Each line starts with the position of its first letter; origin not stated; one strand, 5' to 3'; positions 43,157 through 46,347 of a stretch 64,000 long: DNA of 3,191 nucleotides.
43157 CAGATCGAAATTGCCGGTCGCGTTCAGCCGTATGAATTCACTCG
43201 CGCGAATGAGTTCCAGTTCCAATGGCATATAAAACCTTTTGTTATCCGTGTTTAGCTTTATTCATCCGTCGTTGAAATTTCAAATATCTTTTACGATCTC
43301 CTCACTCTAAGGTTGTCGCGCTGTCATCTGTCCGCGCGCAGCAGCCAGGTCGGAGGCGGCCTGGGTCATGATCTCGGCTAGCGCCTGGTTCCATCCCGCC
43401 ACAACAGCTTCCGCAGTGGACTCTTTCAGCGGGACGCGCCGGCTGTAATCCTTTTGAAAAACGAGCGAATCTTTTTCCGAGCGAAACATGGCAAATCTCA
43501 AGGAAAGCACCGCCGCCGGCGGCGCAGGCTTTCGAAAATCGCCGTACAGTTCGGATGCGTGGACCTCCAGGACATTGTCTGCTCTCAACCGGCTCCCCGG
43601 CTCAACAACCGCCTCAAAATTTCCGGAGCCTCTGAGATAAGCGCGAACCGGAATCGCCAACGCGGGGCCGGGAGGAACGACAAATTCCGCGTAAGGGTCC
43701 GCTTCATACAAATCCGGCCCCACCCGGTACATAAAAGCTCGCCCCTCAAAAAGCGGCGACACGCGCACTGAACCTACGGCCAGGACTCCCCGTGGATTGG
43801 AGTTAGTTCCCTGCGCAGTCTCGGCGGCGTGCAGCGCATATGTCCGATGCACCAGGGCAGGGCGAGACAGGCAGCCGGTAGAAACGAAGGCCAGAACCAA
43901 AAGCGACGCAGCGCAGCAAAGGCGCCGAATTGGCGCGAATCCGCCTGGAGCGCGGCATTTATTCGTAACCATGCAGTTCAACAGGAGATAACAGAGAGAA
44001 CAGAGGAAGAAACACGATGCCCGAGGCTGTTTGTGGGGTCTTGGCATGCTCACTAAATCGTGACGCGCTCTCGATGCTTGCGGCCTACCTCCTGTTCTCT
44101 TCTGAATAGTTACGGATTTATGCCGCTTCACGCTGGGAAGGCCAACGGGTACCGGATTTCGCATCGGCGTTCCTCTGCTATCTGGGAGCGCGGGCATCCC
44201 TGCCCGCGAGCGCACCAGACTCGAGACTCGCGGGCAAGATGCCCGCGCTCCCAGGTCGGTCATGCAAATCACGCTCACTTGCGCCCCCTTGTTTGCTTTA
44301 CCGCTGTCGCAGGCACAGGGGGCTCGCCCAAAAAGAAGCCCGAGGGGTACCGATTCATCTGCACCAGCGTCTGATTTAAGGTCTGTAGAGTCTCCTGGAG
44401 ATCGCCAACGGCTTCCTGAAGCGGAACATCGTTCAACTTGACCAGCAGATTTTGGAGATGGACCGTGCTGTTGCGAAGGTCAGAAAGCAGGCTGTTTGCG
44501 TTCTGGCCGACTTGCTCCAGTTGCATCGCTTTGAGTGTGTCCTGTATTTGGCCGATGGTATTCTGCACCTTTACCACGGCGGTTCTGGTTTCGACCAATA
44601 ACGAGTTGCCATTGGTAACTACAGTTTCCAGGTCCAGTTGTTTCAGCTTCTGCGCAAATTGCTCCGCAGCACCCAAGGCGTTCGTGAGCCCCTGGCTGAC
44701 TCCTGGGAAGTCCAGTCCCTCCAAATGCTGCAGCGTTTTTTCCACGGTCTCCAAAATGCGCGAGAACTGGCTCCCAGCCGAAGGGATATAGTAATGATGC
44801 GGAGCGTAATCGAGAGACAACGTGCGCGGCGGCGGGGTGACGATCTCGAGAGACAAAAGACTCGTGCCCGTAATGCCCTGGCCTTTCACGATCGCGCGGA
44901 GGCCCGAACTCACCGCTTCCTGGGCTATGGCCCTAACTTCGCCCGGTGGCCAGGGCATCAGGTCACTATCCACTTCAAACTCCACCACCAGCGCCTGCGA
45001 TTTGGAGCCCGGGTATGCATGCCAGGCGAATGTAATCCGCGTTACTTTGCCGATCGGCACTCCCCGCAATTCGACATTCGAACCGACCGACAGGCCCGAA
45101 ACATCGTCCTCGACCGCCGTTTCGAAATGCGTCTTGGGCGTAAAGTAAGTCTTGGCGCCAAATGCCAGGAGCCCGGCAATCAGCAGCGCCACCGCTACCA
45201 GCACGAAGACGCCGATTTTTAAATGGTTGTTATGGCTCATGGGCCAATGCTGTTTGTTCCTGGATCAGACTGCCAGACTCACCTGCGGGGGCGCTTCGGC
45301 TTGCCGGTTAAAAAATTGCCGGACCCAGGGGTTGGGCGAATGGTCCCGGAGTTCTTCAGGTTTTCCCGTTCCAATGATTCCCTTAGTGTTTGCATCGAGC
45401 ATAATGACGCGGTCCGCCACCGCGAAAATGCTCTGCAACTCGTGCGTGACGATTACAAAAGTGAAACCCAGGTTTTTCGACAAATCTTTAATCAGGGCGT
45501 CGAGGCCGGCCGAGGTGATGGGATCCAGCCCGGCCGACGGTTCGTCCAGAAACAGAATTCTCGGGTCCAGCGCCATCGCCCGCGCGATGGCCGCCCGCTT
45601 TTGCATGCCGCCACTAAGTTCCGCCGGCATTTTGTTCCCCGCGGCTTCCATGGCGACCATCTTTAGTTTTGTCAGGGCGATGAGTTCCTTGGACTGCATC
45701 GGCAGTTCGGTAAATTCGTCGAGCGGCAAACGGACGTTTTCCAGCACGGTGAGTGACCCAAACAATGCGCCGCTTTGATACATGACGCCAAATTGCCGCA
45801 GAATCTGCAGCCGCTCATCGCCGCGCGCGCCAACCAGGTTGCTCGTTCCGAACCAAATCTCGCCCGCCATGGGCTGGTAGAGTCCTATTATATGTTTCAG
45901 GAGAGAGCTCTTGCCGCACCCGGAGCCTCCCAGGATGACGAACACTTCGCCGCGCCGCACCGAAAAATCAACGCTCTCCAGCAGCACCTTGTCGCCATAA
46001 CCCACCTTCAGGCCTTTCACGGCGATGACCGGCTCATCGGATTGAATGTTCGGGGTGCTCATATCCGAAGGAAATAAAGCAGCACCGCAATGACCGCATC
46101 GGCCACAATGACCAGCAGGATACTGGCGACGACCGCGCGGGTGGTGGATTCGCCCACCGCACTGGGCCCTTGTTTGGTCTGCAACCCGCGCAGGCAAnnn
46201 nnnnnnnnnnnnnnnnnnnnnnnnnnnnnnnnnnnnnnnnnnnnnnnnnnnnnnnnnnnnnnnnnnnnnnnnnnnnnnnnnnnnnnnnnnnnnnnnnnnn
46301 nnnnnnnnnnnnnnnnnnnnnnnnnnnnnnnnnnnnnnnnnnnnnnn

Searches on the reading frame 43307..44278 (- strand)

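Call 14: search_protein_families(library=pfam, proteins=[window:43307-44278:-], max_evalue=0.01)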
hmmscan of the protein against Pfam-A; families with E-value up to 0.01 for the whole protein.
window:43307-44278:- (323 aa): 1 family
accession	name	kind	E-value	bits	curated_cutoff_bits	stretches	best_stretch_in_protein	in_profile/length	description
PF03886.18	ABC_trans_aux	-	9.7e-08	32.2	26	1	147-308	1-161/161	ABC-type transport auxiliary lipoprotein component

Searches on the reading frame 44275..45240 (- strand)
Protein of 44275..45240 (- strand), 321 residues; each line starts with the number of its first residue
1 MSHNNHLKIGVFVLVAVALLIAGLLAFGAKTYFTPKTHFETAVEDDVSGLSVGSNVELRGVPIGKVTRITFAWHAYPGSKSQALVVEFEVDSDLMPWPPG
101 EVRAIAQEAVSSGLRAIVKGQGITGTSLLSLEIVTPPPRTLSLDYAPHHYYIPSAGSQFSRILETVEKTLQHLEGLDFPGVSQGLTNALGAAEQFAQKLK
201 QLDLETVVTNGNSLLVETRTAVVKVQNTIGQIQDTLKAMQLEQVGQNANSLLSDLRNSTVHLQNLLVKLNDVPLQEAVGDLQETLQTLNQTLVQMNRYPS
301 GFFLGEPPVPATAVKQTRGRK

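Call 14: search_protein_families(library=pfam, proteins=[window:44275-45240:-], max_evalue=0.01)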
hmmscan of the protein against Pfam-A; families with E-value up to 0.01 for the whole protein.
window:44275-45240:- (321 aa): 1 family
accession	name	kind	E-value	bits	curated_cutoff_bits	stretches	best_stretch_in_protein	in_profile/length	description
PF02470.25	MlaD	-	4.7e-10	40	25.1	1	45-131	10-78/81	MlaD protein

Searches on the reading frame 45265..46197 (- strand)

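Call 14: search_protein_families(library=pfam, proteins=[window:45265-46197:-], max_evalue=0.01)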
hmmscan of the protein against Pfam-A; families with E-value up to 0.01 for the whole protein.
window:45265-46197:- (310 aa): 6 families
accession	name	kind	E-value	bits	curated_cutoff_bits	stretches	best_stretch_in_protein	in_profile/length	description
PF00005.33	ABC_tran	-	1.5e-30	107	25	1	73-221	1-136/137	ABC transporter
PF13304.12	AAA_21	-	5.3e-06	27.1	27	1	191-253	235-299/304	AAA domain, putative AbiEii toxin, Type IV TA system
PF09818.15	ABC_ATPase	-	2.5e-05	23.9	23.2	0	226-269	207-248/283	P-loop domain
PF02463.25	SMC_N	-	0.00022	21.2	40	0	193-272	136-216/220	RecF/RecN/SMC N terminal domain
PF03193.22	RsgA_GTPase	-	0.0056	17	30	1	79-106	103-129/174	RsgA GTPase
PF13245.12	AAA_19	-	0.0068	17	25.1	0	82-111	10-39/134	AAA domain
